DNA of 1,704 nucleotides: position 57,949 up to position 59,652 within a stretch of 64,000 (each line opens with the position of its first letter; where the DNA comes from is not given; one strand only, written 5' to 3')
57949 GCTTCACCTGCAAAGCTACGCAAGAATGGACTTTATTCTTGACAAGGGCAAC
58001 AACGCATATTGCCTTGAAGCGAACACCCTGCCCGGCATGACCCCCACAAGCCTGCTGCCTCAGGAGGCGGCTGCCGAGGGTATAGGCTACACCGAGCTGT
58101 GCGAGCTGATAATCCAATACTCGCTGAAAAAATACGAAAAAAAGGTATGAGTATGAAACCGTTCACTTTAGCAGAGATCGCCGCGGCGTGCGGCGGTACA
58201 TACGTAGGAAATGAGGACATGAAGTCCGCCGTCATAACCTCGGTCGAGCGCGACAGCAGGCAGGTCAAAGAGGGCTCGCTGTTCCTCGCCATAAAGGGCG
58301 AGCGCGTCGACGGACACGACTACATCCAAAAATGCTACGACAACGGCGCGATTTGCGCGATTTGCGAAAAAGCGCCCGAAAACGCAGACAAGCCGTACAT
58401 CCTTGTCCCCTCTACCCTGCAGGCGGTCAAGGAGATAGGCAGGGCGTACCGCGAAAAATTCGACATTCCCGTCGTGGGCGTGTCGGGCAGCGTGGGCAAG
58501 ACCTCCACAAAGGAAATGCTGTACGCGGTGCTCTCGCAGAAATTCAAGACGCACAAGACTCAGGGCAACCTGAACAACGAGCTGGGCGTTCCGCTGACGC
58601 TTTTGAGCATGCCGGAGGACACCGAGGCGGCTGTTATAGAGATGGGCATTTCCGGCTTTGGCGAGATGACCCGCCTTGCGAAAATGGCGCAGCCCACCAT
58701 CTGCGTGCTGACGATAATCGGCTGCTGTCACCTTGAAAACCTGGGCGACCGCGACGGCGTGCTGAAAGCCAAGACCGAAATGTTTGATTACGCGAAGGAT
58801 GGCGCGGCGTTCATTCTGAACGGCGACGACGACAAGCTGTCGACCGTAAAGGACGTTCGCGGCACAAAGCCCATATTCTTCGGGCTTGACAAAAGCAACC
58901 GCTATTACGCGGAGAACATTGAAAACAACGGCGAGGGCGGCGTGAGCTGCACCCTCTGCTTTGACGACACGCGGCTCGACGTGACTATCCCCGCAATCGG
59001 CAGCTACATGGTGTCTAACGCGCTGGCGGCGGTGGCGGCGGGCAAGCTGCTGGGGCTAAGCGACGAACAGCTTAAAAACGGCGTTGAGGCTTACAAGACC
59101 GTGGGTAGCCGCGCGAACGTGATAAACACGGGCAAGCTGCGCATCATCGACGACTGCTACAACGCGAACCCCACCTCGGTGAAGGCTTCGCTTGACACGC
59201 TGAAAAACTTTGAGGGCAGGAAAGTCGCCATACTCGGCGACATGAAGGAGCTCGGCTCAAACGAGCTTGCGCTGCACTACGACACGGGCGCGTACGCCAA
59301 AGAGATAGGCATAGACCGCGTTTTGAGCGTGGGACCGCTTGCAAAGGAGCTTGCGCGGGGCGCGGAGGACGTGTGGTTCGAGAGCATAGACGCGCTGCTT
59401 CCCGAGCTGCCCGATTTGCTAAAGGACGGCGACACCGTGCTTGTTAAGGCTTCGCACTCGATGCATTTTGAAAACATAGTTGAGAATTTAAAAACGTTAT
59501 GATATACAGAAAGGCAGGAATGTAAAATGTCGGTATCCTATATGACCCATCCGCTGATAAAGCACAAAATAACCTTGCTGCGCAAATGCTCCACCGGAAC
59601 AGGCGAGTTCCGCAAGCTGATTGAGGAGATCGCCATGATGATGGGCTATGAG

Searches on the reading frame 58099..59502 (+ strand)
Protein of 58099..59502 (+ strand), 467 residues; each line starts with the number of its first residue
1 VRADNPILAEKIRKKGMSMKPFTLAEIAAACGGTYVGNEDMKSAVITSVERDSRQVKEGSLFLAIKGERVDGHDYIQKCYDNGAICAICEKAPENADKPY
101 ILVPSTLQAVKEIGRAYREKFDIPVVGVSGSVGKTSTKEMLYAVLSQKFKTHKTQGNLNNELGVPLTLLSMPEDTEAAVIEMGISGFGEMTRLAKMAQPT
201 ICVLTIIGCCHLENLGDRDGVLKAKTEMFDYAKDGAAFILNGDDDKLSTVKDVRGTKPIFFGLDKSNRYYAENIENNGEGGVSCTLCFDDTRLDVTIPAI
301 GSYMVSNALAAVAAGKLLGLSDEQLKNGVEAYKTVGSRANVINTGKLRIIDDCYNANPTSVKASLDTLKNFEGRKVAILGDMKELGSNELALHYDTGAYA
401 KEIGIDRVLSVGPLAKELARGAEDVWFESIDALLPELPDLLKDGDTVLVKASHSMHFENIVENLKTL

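Call 68: search_protein_families(library=pfam, proteins=[window:58099-59502:+], max_evalue=0.001)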
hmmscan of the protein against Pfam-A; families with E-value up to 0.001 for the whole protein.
window:58099-59502:+ (467 aa): 3 families
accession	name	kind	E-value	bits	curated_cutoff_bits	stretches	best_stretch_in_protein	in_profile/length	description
PF08245.18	Mur_ligase_M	-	1.9e-43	149.2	24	1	128-314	1-199/200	Mur ligase middle domain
PF02875.26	Mur_ligase_C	-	8.5e-18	65.8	28.4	1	338-452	2-126/127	Mur ligase, glutamate ligase domain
PF01225.30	Mur_ligase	-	1.8e-11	44.7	21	1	46-117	2-94/95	Mur ligase family, catalytic domain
